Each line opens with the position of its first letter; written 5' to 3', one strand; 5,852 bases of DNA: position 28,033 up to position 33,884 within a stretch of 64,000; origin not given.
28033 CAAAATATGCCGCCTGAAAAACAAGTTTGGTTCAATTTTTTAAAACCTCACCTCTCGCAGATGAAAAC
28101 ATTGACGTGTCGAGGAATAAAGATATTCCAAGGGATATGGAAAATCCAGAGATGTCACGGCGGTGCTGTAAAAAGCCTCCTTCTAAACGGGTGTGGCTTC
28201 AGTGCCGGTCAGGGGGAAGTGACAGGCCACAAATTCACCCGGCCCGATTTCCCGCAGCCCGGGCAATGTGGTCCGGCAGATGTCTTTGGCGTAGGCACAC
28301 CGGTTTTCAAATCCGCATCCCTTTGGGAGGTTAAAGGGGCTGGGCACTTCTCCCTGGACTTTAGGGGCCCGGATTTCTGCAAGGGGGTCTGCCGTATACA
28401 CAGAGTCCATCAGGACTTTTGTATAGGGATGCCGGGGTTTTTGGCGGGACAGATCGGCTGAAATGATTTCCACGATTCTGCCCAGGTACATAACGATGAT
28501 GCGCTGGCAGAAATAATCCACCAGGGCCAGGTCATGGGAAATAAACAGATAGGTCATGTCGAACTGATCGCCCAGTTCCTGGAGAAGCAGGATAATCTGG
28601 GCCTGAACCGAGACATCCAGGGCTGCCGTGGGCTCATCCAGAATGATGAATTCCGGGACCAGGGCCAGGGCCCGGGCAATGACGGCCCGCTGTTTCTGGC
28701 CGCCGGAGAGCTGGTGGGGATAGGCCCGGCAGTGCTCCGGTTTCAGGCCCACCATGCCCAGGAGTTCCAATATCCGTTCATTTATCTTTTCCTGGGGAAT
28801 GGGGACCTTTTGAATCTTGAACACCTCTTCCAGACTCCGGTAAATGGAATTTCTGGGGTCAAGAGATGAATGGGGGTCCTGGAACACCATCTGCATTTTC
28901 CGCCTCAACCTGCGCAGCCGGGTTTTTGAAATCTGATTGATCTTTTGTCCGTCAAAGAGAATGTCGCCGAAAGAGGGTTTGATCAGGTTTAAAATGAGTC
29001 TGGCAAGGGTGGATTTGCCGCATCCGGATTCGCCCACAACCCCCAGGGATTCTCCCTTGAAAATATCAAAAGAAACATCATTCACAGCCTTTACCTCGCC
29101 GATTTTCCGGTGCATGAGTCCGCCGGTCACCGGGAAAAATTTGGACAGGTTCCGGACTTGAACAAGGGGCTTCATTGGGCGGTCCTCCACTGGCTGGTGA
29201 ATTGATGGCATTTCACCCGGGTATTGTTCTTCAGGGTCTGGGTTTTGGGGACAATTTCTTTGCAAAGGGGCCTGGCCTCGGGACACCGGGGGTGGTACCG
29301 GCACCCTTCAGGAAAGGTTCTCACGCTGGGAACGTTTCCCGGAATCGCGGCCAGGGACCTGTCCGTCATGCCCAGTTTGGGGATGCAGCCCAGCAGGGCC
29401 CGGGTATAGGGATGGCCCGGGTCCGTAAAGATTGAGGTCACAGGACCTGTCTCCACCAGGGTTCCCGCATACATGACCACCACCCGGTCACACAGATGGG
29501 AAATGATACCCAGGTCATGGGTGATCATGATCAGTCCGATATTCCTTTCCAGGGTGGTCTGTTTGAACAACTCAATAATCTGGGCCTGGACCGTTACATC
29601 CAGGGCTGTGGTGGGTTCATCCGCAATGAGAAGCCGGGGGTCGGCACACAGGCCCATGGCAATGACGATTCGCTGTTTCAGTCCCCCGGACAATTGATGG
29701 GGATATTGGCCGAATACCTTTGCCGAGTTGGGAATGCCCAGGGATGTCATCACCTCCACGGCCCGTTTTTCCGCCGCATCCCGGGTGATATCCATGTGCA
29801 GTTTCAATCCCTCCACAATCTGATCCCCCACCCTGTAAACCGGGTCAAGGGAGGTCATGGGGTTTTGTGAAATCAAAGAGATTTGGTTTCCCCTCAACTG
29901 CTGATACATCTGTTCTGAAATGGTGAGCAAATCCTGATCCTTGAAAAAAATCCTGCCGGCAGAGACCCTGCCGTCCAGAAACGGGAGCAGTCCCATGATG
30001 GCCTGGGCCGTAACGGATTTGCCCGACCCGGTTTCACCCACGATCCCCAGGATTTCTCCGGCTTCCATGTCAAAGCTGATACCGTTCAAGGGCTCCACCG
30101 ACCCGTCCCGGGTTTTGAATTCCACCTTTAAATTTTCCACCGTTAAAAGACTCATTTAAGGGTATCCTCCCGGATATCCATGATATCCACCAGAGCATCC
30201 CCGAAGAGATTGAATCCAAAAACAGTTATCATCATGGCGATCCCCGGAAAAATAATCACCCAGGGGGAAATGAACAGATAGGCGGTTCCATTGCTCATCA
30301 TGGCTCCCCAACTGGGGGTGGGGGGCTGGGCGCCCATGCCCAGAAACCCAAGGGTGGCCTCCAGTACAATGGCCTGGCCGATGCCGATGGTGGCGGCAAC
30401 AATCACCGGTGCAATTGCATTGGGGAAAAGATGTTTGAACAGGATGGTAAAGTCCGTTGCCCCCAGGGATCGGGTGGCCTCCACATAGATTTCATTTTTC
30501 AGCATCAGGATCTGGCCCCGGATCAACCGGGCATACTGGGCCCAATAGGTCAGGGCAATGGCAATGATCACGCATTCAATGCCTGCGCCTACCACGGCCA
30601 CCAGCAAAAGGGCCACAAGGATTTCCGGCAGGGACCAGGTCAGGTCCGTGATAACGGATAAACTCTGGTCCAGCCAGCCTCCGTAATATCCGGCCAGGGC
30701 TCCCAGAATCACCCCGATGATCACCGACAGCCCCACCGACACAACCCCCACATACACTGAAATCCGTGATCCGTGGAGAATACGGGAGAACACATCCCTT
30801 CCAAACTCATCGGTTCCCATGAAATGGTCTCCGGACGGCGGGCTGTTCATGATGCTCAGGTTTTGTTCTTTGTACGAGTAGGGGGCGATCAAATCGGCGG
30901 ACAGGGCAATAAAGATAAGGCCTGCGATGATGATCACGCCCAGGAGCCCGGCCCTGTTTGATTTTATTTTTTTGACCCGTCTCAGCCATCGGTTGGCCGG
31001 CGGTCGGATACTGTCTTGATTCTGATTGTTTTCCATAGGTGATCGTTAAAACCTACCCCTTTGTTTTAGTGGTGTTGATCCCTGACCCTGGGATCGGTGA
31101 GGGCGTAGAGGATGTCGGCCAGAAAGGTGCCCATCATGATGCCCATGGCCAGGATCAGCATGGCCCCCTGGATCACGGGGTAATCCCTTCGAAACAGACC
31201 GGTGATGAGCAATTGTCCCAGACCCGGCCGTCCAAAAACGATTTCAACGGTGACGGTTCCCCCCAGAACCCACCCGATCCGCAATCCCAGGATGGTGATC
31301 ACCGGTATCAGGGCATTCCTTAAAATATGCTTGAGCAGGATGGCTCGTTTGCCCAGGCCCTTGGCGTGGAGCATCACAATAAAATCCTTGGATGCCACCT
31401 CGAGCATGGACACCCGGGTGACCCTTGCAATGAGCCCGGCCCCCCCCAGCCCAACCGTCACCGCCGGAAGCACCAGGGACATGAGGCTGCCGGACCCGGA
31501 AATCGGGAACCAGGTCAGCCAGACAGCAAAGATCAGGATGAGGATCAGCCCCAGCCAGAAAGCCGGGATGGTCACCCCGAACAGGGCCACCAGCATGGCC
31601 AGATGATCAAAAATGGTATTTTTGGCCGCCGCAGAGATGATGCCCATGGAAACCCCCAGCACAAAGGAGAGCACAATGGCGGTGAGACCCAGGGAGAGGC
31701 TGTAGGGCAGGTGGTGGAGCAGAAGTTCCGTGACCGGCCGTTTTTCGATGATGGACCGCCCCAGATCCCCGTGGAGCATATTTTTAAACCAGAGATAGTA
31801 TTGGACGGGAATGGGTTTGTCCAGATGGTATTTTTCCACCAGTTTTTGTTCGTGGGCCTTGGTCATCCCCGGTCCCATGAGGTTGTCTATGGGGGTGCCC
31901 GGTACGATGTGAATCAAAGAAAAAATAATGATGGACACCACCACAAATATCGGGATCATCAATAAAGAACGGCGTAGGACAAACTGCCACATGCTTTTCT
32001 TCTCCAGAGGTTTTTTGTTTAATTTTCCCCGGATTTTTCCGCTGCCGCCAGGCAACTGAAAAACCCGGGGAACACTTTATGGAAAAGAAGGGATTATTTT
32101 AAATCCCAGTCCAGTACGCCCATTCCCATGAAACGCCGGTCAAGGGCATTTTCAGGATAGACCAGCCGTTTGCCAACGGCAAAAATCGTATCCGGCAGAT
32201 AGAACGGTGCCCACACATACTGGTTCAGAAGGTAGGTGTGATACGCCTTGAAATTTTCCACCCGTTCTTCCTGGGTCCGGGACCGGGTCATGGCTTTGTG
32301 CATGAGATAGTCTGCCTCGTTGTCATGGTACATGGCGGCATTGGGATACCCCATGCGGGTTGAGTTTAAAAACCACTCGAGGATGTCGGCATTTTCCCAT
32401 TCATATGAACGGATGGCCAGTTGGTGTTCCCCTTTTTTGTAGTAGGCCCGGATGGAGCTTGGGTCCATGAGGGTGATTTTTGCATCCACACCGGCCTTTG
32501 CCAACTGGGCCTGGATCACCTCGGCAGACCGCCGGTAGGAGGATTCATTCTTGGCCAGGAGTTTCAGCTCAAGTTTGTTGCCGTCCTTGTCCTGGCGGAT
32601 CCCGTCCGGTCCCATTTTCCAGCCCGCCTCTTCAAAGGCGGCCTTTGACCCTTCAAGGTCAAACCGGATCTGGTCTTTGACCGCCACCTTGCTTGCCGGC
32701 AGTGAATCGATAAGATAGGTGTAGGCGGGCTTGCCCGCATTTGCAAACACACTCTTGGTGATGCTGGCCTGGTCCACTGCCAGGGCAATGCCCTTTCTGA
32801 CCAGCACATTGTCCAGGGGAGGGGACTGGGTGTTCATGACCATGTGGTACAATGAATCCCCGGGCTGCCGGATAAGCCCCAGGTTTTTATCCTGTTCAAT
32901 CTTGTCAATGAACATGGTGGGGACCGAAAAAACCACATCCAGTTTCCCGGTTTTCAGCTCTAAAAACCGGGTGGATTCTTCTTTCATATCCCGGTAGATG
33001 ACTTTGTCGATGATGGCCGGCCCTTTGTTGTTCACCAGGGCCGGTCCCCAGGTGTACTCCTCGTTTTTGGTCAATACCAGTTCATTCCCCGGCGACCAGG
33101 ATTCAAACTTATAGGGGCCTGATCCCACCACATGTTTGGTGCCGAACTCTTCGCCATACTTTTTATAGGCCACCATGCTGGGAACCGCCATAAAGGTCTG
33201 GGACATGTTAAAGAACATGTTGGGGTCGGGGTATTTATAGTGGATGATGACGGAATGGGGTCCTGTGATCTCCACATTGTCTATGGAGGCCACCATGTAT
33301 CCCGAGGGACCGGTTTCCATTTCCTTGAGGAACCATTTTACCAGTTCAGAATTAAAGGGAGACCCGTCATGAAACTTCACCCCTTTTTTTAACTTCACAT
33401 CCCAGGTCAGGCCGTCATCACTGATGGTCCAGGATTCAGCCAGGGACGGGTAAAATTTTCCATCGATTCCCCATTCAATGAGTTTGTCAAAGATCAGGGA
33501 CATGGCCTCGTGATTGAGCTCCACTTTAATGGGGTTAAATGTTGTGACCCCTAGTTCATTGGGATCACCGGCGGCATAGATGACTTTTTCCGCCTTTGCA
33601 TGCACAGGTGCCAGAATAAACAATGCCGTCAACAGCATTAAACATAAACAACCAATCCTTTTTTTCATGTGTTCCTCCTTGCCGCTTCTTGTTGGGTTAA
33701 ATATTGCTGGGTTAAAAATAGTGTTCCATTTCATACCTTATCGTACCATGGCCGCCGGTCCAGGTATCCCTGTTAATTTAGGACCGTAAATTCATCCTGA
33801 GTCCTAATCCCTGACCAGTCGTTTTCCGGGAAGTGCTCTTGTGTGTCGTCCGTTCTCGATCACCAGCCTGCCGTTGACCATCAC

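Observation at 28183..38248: D-amino-acid/peptidoglycan-peptide scavenging operon: a Dgc-pathway variant with a D-aminoacylase and a peptide ABC importer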

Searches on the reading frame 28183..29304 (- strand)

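Call 4: search_protein_families(library=pfam, proteins=[window:28183-29304:-])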
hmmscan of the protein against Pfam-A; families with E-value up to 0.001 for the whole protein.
window:28183-29304:- (373 aa): 6 families
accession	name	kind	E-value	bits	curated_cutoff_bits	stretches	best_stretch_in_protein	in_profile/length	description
PF00005.33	ABC_tran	-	1.9e-35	122.9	25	1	74-227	1-137/137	ABC transporter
PF08352.17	oligo_HPY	-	1.3e-15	58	27.1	1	287-343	10-65/65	Oligopeptide/dipeptide transporter, C-terminal region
PF02463.25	SMC_N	-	1.9e-05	24.7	40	1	83-257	23-197/220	RecF/RecN/SMC N terminal domain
PF13304.12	AAA_21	-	0.00011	22.8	27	0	196-262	235-303/304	AAA domain, putative AbiEii toxin, Type IV TA system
PF13401.12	AAA_22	-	0.00024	21.9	27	1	88-186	9-65/130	AAA domain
PF01935.23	DUF87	-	0.00068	20.2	23.2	0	68-118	3-59/220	Helicase HerA, central domain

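Call 5: search_protein_families(library=ncbifam, proteins=[window:28183-29304:-])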
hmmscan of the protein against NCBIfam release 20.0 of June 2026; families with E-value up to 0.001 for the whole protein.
window:28183-29304:- (373 aa): 190 families (the best 25 are shown)
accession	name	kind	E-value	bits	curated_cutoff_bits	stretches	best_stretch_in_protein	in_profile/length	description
NF008453.0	PRK11308.1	subfamily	5.1e-103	344.8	408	1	41-362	6-324/334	dipeptide ABC transporter ATP-binding protein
NF011659.0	PRK15079.1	equivalog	9.1e-90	300.7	540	1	45-352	9-320/334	murein tripeptide/oligopeptide ABC transporter ATP binding protein OppF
NF007613.0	PRK10261.1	equivalog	4.5e-88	296.2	1077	1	44-311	310-576/623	glutathione ABC transporter ATP-binding protein GsiA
NF043071.1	DppF_dipep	equivalog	3.3e-85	286.4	660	1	42-362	8-325/331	dipeptide ABC transporter ATP-binding subunit DppF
TIGR02769.1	nickel_nikE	equivalog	9.8e-74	248.1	332.55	1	47-308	2-259/265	nickel import ATP-binding protein NikE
NF011713.0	PRK15134.1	equivalog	1.3e-73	248.4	834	1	41-299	269-526/529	microcin C ABC transporter ATP-binding protein YejF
NF007739.0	PRK10419.1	subfamily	3.1e-70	236.8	354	1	47-310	3-262/268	nickel ABC transporter ATP-binding protein NikE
NF007010.1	PRK09473.1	subfamily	1.4e-67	227.7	575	1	67-364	14-314/318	oligopeptide ABC transporter ATP-binding protein OppD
NF008246.0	PRK11022.1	equivalog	3.8e-67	226.7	541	1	70-366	19-319/326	dipeptide ABC transporter ATP-binding protein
NF043078.1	MMSYN1_0168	equivalog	1.6e-66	225.3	800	3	176-310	471-605/649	oligopeptide ABC transporter ATP-binding protein OppF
NF011692.0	PRK15112.1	equivalog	5.4e-55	186.9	452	1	45-303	3-255/269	putrescine export ABC transporter ATP-binding protein SapF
NF043079.1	MMSYN1_0167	equivalog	9.7e-53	179.8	740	2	127-350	297-521/561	oligopeptide ABC transporter ATP-binding protein OppD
NF047576.1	opine_ATP_CntF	equivalog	9.7e-53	179.1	385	1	72-301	18-252/264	staphylopine uptake ABC transporter ATP-binding protein CntF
NF047578.1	opine_ATP_CntD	equivalog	1e-51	175.8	380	1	72-301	18-252/266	staphylopine uptake ABC transporter ATP-binding protein CntD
NF011674.0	PRK15093.1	equivalog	3.3e-51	174.3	627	1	46-366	2-326/330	putrescine export ABC transporter ATP-binding protein SapD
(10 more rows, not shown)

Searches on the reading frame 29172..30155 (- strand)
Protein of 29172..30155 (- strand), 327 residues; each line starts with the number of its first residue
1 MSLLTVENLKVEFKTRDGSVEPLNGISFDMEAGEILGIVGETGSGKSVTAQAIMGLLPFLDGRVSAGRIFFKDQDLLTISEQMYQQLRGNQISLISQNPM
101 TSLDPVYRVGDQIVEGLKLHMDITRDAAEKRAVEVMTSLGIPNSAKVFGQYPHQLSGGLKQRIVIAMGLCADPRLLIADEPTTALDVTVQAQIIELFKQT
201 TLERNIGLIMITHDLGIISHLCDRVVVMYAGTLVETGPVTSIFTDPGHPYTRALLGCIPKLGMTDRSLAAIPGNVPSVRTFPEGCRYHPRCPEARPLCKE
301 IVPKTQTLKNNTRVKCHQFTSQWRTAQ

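Call 4: search_protein_families(library=pfam, proteins=[window:29172-30155:-])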
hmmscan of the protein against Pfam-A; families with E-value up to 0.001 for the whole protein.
window:29172-30155:- (327 aa): 4 families
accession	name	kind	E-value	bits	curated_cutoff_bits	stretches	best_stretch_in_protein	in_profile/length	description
PF00005.33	ABC_tran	-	5.3e-27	95.5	25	1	23-183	1-137/137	ABC transporter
PF08352.17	oligo_HPY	-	4.3e-21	75.5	27.1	1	234-298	1-65/65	Oligopeptide/dipeptide transporter, C-terminal region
PF13304.12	AAA_21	-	5.2e-06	27.2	27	1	152-219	235-304/304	AAA domain, putative AbiEii toxin, Type IV TA system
PF02463.25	SMC_N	-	0.0007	19.5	40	0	35-228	26-211/220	RecF/RecN/SMC N terminal domain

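Call 5: search_protein_families(library=ncbifam, proteins=[window:29172-30155:-])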
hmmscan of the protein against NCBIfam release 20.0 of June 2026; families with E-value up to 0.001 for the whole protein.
window:29172-30155:- (327 aa): 186 families (the best 25 are shown)
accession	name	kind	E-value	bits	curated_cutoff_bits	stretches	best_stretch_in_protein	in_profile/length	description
NF007010.1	PRK09473.1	subfamily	1.1e-103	346.3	575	1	3-321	1-316/318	oligopeptide ABC transporter ATP-binding protein OppD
NF008246.0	PRK11022.1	equivalog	1.5e-102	343.1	541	1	1-318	1-316/326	dipeptide ABC transporter ATP-binding protein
NF043079.1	MMSYN1_0167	equivalog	3e-88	297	740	2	82-280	298-496/561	oligopeptide ABC transporter ATP-binding protein OppD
NF007613.0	PRK10261.1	equivalog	7.3e-84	282.3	1077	1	3-264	12-278/623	glutathione ABC transporter ATP-binding protein GsiA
NF011713.0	PRK15134.1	equivalog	2.1e-79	267.6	834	1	2-259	4-261/529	microcin C ABC transporter ATP-binding protein YejF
NF008453.0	PRK11308.1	subfamily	1.2e-74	251.6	408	1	14-320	29-327/334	dipeptide ABC transporter ATP-binding protein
NF011674.0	PRK15093.1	equivalog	1.6e-72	244.4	627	1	1-317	1-322/330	putrescine export ABC transporter ATP-binding protein SapD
NF047576.1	opine_ATP_CntF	equivalog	1.3e-71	240.9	385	1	3-257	2-252/264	staphylopine uptake ABC transporter ATP-binding protein CntF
NF047578.1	opine_ATP_CntD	equivalog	7.1e-71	238.6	380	1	3-257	2-252/266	staphylopine uptake ABC transporter ATP-binding protein CntD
TIGR02770.1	nickel_nikD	equivalog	8e-70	234.8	318.7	1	24-256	3-227/230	nickel import ATP-binding protein NikD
NF011659.0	PRK15079.1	equivalog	5.8e-69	232.3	540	1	3-318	11-330/334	murein tripeptide/oligopeptide ABC transporter ATP binding protein OppF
NF043071.1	DppF_dipep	equivalog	4.2e-66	223.6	660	1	15-317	31-325/331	dipeptide ABC transporter ATP-binding subunit DppF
NF043078.1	MMSYN1_0168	equivalog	1.6e-53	182.3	800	2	148-259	487-598/649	oligopeptide ABC transporter ATP-binding protein OppF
TIGR02769.1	nickel_nikE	equivalog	1.5e-42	145.9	332.55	1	17-256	21-251/265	nickel import ATP-binding protein NikE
NF007739.0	PRK10419.1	subfamily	5.5e-42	144.1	354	1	1-244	1-241/268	nickel ABC transporter ATP-binding protein NikE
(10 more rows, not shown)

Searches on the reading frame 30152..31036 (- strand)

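Call 4: search_protein_families(library=pfam, proteins=[window:30152-31036:-])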
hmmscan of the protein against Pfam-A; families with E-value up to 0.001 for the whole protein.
window:30152-31036:- (294 aa): 2 families
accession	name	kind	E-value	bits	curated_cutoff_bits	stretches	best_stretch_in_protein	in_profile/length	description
PF00528.27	BPD_transp_1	-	6.8e-32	111.1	26.4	1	108-287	1-179/184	Binding-protein-dependent transport system inner membrane component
PF12911.12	OppC_N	-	7.2e-10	39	23.9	1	17-67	3-53/53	N-terminal TM domain of oligopeptide transport permease C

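Call 5: search_protein_families(library=ncbifam, proteins=[window:30152-31036:-])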
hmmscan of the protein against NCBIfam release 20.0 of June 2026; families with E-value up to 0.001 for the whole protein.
window:30152-31036:- (294 aa): 25 families
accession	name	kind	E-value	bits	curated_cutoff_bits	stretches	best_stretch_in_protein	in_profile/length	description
NF045476.1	Opp4C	equivalog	1.4e-84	283.6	350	1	17-288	3-277/278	oligopeptide ABC transporter permease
NF011662.0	PRK15082.1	equivalog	1.2e-82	277.7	484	1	5-289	17-299/303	glutathione ABC transporter permease GsiD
NF045474.1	Opp2C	equivalog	6.2e-80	268.2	300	1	57-287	6-236/236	nickel transporter permease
TIGR02790.1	nickel_nikC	equivalog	3.9e-79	265.9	358.45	1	32-287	3-258/258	nickel ABC transporter permease subunit NikC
NF045473.1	Opp1C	equivalog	5.7e-76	255.4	350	1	25-288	2-265/267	nickel/cobalt ABC transporter permease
NF008160.0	PRK10913.1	equivalog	1.2e-70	238.3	483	1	23-288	25-296/300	dipeptide ABC transporter permease DppC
NF007376.0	PRK09881.1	equivalog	2e-70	237.1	434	1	15-290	18-293/298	D,D-dipeptide ABC transporter permease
NF007738.0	PRK10417.1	equivalog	2.4e-70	237.2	335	1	26-288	7-269/277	nickel ABC transporter permease subunit NikC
NF045475.1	Opp3C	equivalog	7.2e-66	222.5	450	2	71-288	108-325/328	oligopeptide ABC transporter permease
NF011935.0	PRK15406.1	equivalog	3.1e-58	197.9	433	1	18-289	27-300/302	oligopeptide ABC transporter permease OppC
NF047573.1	opine_perm_CntC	exception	2.5e-54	184.5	440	1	21-287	2-268/271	staphylopine uptake ABC transporter permease subunit CntC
NF011691.0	PRK15111.1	equivalog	2.4e-45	155.3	379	1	16-282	15-287/296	putrescine export ABC transporter permease SapC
NF043080.1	MMSYN1_0166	equivalog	2e-41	141.9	370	1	15-289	25-304/307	oligopeptide ABC transporter permease OppC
NF011596.0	PRK15021.1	subfamily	2.6e-30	105.6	439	1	63-287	113-336/341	microcin C ABC transporter permease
NF045470.1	Opp2B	equivalog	5.2e-16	58.7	350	1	79-235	80-255/300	nickel ABC transporter permease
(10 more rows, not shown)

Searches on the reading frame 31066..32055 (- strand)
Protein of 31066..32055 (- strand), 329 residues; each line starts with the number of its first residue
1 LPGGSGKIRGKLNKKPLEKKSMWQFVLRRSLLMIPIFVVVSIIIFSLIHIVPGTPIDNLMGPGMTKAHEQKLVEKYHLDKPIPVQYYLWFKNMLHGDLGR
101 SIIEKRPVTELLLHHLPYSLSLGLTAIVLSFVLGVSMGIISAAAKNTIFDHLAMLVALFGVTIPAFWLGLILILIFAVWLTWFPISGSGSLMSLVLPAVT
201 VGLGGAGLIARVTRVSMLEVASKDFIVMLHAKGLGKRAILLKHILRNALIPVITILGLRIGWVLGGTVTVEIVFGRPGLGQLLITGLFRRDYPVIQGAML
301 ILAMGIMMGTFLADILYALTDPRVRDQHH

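Call 4: search_protein_families(library=pfam, proteins=[window:31066-32055:-])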
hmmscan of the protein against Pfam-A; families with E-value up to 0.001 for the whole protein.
window:31066-32055:- (329 aa): 2 families
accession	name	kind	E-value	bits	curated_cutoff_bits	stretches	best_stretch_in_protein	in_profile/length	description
PF00528.27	BPD_transp_1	-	2.2e-38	132.3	26.4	1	134-325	1-183/184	Binding-protein-dependent transport system inner membrane component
PF19300.4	BPD_transp_1_N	-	3.4e-10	40.6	23.8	1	22-122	1-113/114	Binding-prot-dependent transport system membrane comp, N-term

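Call 5: search_protein_families(library=ncbifam, proteins=[window:31066-32055:-])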
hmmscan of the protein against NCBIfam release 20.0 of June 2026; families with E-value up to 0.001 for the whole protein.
window:31066-32055:- (329 aa): 17 families
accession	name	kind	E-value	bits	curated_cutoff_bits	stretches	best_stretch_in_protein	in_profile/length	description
NF045470.1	Opp2B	equivalog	3.2e-91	305.6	350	1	30-325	2-300/300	nickel ABC transporter permease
NF045469.1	Opp1B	equivalog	4.8e-78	262.8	380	1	22-325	1-307/307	nickel/cobalt ABC transporter permease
NF011661.0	PRK15081.1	equivalog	3.9e-76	256.4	463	1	22-325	1-304/306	glutathione ABC transporter permease GsiC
NF007677.0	PRK10352.1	equivalog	1.8e-75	253.9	433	1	22-327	1-309/314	nickel ABC transporter permease subunit NikB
TIGR02789.1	nickel_nikB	equivalog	2.3e-75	253.9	447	1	22-326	1-308/314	nickel ABC transporter permease subunit NikB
NF045472.1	Opp4B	equivalog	9.8e-74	248.5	450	1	22-325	1-319/319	oligopeptide ABC transporter permease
NF045471.1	Opp3B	equivalog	3.3e-72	243.5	480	1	22-325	1-303/308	oligopeptide ABC transporter permease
NF008161.0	PRK10914.1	equivalog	1.3e-65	221.8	590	2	190-327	201-338/339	dipeptide ABC transporter permease DppB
NF007008.0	PRK09471.1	equivalog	6.5e-63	213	388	1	22-325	1-305/306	oligopeptide ABC transporter permease OppB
NF011690.0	PRK15110.1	equivalog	1e-40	140.1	432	2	191-323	180-312/321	putrescine export ABC transporter permease SapB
NF011712.0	PRK15133.1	subfamily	2.5e-35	122.1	445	1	72-324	89-359/364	microcin C ABC transporter permease YejB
NF043081.1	MMSYN1_0165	equivalog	1.2e-29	103.5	350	1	102-325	161-385/388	oligopeptide ABC transporter permease OppB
NF045476.1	Opp4C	equivalog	5.6e-08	32.4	350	1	113-258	73-204/278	oligopeptide ABC transporter permease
NF045474.1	Opp2C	equivalog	2.4e-07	30.6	300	1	117-263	40-171/236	nickel transporter permease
NF045473.1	Opp1C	equivalog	6e-06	25.9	350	1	108-264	59-200/267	nickel/cobalt ABC transporter permease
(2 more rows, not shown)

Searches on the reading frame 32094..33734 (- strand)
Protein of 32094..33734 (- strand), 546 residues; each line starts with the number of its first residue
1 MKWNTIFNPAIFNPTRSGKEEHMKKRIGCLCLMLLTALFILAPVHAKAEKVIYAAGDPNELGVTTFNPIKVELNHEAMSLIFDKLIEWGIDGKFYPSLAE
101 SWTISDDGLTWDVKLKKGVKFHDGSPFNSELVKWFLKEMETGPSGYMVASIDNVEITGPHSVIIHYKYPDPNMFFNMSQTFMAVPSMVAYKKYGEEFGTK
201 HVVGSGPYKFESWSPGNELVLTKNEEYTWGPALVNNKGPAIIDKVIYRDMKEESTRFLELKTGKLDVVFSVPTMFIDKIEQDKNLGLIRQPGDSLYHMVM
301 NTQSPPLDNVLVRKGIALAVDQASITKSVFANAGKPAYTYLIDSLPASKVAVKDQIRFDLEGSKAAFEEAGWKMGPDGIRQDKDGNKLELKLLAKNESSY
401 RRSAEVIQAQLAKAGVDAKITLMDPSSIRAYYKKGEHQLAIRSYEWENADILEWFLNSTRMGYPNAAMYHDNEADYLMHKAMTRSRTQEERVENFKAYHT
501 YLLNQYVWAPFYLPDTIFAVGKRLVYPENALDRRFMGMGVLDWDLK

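Call 4: search_protein_families(library=pfam, proteins=[window:32094-33734:-])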
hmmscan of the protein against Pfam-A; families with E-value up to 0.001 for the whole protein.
window:32094-33734:- (546 aa): 1 family
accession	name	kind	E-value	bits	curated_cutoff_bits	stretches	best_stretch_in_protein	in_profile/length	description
PF00496.27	SBP_bac_5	-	4.5e-82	276.5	32.4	1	93-445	1-347/368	Bacterial extracellular solute-binding proteins, family 5 Middle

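Call 5: search_protein_families(library=ncbifam, proteins=[window:32094-33734:-])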
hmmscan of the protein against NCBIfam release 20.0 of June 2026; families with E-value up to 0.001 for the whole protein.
window:32094-33734:- (546 aa): 10 families
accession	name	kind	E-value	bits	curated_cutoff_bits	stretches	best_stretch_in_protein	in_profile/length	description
TIGR02294.1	nickel_nikA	equivalog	4.1e-49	167.5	393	1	76-510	30-469/501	nickel ABC transporter substrate-binding protein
TIGR04028.1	SBP_KPN_01854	hypoth_equivalog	6.9e-42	143.7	468.5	1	95-520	45-486/509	TIGR04028 family ABC transporter substrate-binding protein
NF045468.1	Opp5A_nikA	equivalog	3.7e-41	141.2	600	1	85-523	48-468/488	nickel ABC transporter substrate-binding protein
NF047575.1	opine_bind_CntA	exception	2.2e-39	135.4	800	1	24-439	2-428/535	staphylopine-dependent metal ABC transporter substrate-binding lipoprotein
NF011942.0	PRK15413.1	equivalog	1.8e-38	132.5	594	1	30-523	11-492/512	glutathione ABC transporter substrate-binding protein GsiB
NF043070.1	DppA_dipep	equivalog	4.6e-30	104.7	1005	2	201-455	206-444/535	dipeptide ABC transporter periplasmic-binding protein DppA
NF045467.1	Opp4A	equivalog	4.7e-28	97.7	650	1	50-524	36-538/556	oligopeptide ABC transporter substrate-binding protein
NF011689.0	PRK15109.1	equivalog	8.5e-21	74.2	560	1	150-505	156-501/547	ABC transporter substrate-binding protein SapA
NF011684.0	PRK15104.1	equivalog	1e-19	70.7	947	1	186-512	194-509/543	oligopeptide ABC transporter substrate-binding protein OppA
NF007287.0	PRK09755.1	equivalog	9.1e-11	41.3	1098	2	179-332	183-328/535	ABC transporter substrate-binding protein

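Call 35: search_solved_structures(query=window:32094-33668:-, max_evalue=1e-20)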
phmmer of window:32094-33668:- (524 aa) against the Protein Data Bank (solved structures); distinct sequences matched with E-value up to 1e-20: 33.
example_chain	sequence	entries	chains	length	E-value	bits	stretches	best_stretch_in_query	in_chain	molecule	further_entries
5u4o_A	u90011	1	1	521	1.9e-39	138.8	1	59-483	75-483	ABC transporter substrate-binding protein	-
8efz_A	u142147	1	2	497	1.1e-36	129.8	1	44-502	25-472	Extracellular solute-binding protein family 5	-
1uqw_A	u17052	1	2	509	1.3e-36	129.5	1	59-502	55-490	PUTATIVE BINDING PROTEIN YLIB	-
4oer_A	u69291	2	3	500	1.5e-35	126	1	54-424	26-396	NikA protein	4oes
7kz8_A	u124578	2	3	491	4.8e-31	111.2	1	41-431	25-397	Peptide/nickel transport system substrate-binding protein AapF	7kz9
6hlx_A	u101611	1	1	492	1.3e-30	109.7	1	59-480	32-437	AgaA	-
4oet_A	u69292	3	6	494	5.1e-30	107.8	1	41-477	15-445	Putative peptide ABC-transport system periplasmic peptide-binding protein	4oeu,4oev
3m8u_A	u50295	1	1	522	7.5e-30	107.2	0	132-487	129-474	Heme-binding protein A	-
1xoc_A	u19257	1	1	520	1.7e-29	106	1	74-498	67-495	Oligopeptide-binding protein appA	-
8z1y_F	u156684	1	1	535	2.1e-28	102.4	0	179-433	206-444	Dipeptide-binding protein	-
4wed_A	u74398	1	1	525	2.5e-28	102.2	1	20-406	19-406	ABC transporter, periplasmic solute-binding protein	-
2noo_A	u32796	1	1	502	5.1e-28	101.2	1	54-437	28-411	Nickel-binding periplasmic protein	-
8z1z_F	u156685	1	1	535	5.9e-28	101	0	179-433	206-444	Dipeptide-binding protein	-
8upi_A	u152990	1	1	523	9.5e-28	100.3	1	56-404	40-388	Peptide ABC transporter substrate-binding protein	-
9t0v_A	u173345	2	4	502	1.3e-27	99.8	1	54-425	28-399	Nickel-binding periplasmic protein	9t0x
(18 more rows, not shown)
